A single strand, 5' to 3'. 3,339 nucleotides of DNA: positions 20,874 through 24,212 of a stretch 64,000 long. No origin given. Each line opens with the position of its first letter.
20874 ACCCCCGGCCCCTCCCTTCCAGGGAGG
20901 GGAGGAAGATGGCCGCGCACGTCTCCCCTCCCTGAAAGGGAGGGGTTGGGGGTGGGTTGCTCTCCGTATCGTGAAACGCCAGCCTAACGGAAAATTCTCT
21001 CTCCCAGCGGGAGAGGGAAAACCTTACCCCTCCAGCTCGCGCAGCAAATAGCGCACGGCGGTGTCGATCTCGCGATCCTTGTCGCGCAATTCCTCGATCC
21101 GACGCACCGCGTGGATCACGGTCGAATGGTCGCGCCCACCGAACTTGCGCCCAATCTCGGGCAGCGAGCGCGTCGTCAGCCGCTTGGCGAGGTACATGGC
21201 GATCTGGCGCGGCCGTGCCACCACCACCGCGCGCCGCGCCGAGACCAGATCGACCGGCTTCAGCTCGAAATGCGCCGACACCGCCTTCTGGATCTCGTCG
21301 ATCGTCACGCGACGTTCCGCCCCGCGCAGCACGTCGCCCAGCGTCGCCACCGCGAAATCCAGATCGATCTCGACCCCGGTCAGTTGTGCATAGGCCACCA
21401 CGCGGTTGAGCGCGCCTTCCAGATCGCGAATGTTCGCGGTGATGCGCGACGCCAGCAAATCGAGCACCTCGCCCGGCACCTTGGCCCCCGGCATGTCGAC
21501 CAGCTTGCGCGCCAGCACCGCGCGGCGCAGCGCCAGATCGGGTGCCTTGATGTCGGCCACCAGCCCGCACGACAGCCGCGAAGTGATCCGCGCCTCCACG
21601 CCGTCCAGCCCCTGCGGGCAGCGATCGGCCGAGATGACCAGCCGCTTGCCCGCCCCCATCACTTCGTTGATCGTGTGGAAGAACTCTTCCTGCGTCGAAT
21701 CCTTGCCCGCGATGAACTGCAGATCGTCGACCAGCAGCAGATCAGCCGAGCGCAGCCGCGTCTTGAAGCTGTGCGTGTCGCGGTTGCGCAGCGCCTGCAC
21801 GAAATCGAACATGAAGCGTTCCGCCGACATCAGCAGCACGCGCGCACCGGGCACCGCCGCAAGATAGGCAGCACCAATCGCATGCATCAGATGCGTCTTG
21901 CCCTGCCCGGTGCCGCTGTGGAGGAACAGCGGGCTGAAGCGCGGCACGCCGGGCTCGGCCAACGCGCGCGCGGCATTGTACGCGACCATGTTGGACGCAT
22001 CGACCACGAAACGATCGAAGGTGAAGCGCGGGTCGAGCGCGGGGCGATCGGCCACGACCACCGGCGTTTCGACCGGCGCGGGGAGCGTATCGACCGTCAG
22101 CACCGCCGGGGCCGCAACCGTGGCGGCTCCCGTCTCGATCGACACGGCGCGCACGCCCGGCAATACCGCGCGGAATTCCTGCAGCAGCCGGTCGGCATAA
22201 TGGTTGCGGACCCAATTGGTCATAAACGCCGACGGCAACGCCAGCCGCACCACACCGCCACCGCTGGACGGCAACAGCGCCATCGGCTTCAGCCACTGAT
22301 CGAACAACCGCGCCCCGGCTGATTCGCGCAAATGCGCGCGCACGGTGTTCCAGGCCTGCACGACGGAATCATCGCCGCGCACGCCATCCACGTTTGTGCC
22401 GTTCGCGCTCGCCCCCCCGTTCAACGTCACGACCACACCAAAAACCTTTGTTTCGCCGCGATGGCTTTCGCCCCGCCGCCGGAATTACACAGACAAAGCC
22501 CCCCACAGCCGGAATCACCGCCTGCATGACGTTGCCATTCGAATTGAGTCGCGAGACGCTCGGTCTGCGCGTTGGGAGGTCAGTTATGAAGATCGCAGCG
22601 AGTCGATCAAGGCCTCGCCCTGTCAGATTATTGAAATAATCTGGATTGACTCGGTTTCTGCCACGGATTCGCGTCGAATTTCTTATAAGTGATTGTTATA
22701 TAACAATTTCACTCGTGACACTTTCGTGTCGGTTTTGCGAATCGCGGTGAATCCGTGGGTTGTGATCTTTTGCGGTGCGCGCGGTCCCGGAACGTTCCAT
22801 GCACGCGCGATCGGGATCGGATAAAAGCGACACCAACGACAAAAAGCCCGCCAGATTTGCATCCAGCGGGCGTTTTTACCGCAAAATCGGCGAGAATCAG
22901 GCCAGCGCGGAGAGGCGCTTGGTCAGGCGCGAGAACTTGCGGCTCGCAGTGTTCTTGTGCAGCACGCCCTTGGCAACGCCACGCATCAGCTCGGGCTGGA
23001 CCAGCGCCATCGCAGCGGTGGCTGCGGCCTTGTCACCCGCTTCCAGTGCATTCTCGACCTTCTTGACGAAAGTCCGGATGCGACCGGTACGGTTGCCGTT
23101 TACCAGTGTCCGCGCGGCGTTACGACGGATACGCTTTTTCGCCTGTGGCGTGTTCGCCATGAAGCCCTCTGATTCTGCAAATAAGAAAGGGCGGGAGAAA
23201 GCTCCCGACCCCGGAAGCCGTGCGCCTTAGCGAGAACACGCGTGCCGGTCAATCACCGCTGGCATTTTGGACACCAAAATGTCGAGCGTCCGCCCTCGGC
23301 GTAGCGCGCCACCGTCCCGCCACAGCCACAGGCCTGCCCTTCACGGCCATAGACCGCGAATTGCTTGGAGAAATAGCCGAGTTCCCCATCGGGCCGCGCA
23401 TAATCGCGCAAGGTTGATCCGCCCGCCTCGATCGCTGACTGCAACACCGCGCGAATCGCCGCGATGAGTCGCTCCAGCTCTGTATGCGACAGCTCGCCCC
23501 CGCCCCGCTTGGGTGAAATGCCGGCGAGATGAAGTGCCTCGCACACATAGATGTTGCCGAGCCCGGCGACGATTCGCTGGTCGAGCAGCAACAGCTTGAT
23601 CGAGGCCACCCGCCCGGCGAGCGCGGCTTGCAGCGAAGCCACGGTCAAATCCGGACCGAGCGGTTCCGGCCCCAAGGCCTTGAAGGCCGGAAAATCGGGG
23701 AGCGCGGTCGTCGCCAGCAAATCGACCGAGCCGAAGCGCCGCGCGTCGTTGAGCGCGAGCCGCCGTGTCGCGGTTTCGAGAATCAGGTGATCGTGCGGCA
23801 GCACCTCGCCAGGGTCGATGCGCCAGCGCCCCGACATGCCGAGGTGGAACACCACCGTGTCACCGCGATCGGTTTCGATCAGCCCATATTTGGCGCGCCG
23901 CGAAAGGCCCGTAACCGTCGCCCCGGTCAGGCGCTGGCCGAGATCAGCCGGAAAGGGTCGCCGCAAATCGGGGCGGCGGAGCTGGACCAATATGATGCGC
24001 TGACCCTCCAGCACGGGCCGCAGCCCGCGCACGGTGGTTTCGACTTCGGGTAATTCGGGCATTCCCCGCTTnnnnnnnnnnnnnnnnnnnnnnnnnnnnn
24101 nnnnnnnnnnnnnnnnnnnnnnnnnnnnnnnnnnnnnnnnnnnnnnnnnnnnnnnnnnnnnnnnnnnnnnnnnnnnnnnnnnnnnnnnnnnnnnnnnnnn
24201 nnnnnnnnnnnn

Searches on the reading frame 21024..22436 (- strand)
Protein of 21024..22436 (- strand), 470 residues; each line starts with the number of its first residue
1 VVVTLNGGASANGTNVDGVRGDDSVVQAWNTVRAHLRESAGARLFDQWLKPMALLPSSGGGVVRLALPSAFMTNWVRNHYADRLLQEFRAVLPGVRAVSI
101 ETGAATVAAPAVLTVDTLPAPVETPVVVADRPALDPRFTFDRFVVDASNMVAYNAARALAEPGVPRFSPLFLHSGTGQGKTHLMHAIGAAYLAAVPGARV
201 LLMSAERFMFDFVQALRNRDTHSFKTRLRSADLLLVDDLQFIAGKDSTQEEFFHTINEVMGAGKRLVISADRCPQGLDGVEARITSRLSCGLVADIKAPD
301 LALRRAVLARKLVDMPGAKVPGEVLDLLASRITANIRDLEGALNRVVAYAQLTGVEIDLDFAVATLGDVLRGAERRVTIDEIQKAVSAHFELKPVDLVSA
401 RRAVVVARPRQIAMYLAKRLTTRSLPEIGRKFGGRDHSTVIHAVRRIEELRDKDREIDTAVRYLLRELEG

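Call 30: search_protein_families(library=pfam, proteins=[window:21024-22436:-], max_evalue=0.0001)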
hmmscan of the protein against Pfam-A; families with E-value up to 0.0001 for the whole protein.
window:21024-22436:- (470 aa): 4 families
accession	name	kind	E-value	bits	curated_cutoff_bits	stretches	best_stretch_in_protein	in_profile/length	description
PF00308.24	Bac_DnaA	-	3.3e-55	187.1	23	1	134-294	1-161/162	Bacterial DnaA ATPAse domain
PF08299.17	Bac_DnaA_C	-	1.3e-28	99.3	31.5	1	379-447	1-69/69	Bacterial dnaA protein helix-turn-helix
PF11638.13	DnaA_N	-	3.6e-15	55.8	24.6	1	28-86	3-61/65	DnaA N-terminal domain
PF01695.23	IstB_IS21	-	5.1e-05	23.3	24.1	1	171-263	96-186/238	IstB-like ATP binding protein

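Call 35: find_homologous_proteins(query=window:21024-22436:-, max_evalue=1e-100)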
Query window:21024-22436:- (470 aa): 7885 proteins with E <= 1e-100 among 8000 candidates; the best 120 are listed.
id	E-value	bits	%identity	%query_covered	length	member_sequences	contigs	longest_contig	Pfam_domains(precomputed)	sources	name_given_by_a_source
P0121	0.0e+0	1018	100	100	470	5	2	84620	PF11638.14,PF00308.25,PF08299.18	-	-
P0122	1.5e-277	939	93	100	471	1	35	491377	PF11638.14,PF00308.25,PF08299.18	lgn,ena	-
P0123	1.6e-277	938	92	100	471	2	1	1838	PF11638.14,PF00308.25,PF08299.18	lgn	-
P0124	3.3e-277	937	93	100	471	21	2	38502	PF11638.14,PF00308.25,PF08299.18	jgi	jgi:chromosomal replication initiator protein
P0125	5.0e-277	937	92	100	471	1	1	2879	PF11638.14,PF00308.25,PF08299.18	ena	-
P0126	6.5e-277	937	92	100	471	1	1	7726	PF11638.14,PF00308.25,PF08299.18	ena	-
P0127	8.6e-277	936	92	100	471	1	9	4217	PF11638.14,PF00308.25,PF08299.18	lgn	-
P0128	9.0e-277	936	92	100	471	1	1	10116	PF11638.14,PF00308.25,PF08299.18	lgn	-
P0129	5.3e-271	917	93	97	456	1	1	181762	PF11638.14,PF00308.25,PF08299.18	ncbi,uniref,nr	ncbi:chromosomal replication initiator protein DnaA [Sphingomonas sp. TF3]|uniref:chromosomal replic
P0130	4.1e-270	914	93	97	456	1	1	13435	PF11638.14,PF00308.25,PF08299.18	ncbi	ncbi:MAG: chromosomal replication initiator protein DnaA [Pseudomonadota bacterium]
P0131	5.0e-269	911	93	97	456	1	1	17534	PF11638.14,PF00308.25,PF08299.18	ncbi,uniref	ncbi:MAG: chromosomal replication initiator protein DnaA [Sphingomonas sp.]|uniref:chromosomal repli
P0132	2.5e-258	875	90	95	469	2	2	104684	PF11638.14,PF00308.25,PF08299.18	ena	-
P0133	8.2e-257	870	87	100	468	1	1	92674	PF11638.14,PF00308.25,PF08299.18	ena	-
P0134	4.7e-256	868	87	100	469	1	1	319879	PF11638.14,PF00308.25,PF08299.18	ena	-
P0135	5.5e-255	864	85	100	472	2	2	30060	PF11638.14,PF00308.25,PF08299.18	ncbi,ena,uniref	uniref:chromosomal replication initiator protein DnaA n=1 Tax=uncultured Sphingomonas sp. TaxID=1587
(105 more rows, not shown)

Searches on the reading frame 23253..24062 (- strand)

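Call 64: search_protein_families(library=pfam, proteins=[window:23253-24062:-], max_evalue=0.001)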
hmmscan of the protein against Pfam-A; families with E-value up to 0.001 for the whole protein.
window:23253-24062:- (269 aa): 3 families
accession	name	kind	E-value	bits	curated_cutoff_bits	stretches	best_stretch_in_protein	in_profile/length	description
PF01149.29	Fapy_DNA_glyco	-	4.2e-33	114.9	25.5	1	1-113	1-117/117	Formamidopyrimidine-DNA glycosylase N-terminal domain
PF06831.19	H2TH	-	1.6e-24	86.1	34.7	1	130-220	1-91/93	Formamidopyrimidine-DNA glycosylase H2TH domain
PF06827.20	zf-FPG_IleRS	-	4.6e-05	23.6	21.3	1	247-268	7-28/30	Zinc finger found in FPG and IleRS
